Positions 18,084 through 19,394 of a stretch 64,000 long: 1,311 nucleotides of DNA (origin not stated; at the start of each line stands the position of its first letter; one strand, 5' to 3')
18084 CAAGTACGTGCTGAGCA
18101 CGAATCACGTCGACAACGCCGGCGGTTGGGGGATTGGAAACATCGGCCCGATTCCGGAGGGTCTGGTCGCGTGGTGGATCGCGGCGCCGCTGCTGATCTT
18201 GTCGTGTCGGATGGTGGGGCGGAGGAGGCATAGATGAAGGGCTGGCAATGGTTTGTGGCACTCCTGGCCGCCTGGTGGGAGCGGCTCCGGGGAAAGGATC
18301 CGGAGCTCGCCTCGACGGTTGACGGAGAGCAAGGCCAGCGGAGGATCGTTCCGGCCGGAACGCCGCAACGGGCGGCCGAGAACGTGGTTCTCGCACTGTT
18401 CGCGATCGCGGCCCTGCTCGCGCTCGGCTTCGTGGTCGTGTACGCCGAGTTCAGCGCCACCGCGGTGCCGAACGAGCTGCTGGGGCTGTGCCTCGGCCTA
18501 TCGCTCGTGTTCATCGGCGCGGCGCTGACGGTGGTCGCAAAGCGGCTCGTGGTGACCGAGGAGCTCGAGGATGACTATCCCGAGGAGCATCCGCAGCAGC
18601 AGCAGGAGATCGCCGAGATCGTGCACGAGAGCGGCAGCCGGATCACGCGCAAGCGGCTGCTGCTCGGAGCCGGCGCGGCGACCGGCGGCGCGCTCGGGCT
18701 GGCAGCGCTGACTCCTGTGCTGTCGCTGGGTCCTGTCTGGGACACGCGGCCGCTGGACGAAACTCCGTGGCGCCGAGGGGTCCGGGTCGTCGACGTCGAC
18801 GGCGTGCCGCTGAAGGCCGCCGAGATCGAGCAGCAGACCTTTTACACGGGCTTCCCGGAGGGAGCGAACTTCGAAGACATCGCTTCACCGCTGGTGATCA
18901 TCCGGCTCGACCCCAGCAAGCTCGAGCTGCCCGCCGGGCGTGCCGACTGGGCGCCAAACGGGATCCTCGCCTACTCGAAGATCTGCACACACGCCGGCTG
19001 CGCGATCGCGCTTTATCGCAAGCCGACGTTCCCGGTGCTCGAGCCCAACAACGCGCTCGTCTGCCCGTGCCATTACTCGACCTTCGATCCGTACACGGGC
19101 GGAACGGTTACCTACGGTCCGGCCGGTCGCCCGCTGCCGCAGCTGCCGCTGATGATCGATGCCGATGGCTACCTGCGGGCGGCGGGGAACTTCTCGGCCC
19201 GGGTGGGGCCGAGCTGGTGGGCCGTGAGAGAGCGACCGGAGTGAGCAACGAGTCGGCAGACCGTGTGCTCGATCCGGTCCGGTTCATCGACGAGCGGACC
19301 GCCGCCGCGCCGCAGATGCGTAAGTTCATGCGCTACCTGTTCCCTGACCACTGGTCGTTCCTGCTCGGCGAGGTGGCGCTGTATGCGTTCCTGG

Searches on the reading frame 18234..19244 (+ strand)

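Call 32: search_protein_families(library=pfam, proteins=[window:18234-19244:+], max_evalue=0.01)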
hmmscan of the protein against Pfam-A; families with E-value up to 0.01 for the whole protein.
window:18234-19244:+ (336 aa): 2 families
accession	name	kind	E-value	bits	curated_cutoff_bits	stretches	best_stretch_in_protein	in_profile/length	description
PF19297.4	QcrA_N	-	3.8e-07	30.1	27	1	44-163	48-183/222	QcrA subunit N-terminal region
PF00355.32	Rieske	-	1e-06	29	20.3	1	243-305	35-88/88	Rieske [2Fe-2S] domain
